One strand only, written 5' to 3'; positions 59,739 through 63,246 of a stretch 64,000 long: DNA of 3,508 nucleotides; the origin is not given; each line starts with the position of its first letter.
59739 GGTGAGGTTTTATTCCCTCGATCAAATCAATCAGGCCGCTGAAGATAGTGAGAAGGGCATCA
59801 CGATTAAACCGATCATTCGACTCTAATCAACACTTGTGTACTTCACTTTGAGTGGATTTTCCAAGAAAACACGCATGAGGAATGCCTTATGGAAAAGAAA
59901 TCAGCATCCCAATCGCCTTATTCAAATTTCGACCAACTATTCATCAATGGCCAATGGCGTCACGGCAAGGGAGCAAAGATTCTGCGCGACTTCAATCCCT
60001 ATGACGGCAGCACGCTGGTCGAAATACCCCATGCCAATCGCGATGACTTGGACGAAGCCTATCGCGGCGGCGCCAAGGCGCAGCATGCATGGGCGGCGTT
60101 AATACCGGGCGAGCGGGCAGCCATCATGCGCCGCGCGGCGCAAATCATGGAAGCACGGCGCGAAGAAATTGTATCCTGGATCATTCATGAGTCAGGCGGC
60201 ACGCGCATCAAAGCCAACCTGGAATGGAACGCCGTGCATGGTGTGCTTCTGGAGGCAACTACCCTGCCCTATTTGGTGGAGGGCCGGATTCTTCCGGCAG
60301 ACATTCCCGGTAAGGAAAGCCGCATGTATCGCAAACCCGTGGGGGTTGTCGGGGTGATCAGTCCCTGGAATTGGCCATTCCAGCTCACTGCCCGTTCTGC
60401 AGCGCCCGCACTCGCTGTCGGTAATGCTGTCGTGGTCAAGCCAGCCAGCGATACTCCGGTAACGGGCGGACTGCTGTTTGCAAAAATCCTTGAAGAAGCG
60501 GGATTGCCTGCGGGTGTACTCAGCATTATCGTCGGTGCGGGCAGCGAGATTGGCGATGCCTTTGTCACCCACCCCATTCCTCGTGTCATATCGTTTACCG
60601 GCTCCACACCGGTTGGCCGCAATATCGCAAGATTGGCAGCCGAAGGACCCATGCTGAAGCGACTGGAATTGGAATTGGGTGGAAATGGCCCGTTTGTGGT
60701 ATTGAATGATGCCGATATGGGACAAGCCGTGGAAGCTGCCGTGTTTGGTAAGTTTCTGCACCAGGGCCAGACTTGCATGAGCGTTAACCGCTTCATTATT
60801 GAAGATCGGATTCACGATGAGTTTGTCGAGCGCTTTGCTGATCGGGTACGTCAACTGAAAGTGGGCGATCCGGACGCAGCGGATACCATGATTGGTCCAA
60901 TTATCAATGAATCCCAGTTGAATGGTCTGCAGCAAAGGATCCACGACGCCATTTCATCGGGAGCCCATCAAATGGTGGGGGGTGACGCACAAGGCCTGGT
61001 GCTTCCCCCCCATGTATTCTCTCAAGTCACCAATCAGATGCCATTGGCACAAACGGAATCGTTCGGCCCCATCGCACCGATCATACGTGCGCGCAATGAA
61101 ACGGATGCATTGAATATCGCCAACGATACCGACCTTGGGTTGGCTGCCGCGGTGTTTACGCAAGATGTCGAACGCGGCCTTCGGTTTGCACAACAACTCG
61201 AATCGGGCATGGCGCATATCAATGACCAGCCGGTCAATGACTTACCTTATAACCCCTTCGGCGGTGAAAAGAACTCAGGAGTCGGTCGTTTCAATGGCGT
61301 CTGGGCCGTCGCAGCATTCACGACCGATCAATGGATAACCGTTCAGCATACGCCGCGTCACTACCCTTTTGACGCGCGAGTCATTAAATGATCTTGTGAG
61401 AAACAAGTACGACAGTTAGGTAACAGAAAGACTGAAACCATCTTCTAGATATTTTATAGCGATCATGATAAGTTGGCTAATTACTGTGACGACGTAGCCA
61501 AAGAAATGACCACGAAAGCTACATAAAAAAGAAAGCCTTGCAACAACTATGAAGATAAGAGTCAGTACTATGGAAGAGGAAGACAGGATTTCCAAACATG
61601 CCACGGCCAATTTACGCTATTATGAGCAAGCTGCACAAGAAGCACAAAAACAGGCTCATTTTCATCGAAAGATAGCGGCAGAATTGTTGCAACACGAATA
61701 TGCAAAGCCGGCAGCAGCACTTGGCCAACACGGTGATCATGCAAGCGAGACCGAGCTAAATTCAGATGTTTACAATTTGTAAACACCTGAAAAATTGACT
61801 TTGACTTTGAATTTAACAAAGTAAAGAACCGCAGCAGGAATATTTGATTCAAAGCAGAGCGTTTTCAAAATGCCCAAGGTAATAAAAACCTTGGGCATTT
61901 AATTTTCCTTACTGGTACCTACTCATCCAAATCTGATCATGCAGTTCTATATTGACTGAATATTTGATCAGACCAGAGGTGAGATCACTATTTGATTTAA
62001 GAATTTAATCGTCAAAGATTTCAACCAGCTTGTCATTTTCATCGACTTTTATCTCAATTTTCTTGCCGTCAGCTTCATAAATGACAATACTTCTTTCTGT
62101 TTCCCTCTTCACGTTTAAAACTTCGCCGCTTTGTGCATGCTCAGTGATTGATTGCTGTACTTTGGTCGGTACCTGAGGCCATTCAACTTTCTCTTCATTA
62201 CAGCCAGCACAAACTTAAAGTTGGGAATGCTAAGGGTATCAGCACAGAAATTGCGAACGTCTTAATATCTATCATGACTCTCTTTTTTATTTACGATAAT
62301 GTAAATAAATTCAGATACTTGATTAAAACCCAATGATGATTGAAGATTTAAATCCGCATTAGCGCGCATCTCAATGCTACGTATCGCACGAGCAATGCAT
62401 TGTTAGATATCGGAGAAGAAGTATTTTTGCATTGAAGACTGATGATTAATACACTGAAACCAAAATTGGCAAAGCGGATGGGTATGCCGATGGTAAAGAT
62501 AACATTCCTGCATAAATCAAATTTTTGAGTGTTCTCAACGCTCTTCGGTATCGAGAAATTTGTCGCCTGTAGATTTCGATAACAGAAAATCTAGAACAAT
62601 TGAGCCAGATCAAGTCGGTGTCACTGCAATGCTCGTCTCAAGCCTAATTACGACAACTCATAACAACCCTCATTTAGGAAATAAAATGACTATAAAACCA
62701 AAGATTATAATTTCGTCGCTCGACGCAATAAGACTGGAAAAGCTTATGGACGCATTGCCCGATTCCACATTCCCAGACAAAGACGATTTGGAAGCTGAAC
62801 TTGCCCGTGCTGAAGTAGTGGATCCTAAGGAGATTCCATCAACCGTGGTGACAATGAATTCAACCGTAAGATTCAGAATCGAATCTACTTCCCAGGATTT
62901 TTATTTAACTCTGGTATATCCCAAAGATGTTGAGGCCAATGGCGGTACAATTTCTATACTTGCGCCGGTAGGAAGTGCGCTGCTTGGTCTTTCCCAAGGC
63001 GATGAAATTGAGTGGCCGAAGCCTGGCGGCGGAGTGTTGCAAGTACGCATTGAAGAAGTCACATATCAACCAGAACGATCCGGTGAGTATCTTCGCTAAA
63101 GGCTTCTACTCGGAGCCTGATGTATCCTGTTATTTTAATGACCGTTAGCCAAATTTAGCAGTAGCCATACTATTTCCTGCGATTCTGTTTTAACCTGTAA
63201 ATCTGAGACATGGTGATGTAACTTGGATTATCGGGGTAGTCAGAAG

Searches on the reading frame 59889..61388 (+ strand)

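Call 31: search_protein_families(library=pfam, proteins=[window:59889-61388:+], max_evalue=0.00001)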
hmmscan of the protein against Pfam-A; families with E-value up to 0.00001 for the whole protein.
window:59889-61388:+ (500 aa): 1 family
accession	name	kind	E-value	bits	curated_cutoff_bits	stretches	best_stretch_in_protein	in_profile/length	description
PF00171.27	Aldedh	-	3.4e-153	511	23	1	23-483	1-461/461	Aldehyde dehydrogenase family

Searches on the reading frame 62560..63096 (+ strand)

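Call 31: search_protein_families(library=pfam, proteins=[window:62560-63096:+], max_evalue=0.00001)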
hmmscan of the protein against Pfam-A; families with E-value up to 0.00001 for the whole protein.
window:62560-63096:+ (179 aa): 2 families
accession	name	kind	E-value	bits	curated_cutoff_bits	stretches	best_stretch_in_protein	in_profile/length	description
PF01272.25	GreA_GreB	-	8.5e-19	67.8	26.9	1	93-169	2-77/77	Transcription elongation factor, GreA/GreB, C-term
PF14760.11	Rnk_N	-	1.9e-15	57.4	23.7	1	47-87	1-41/41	Rnk N-terminus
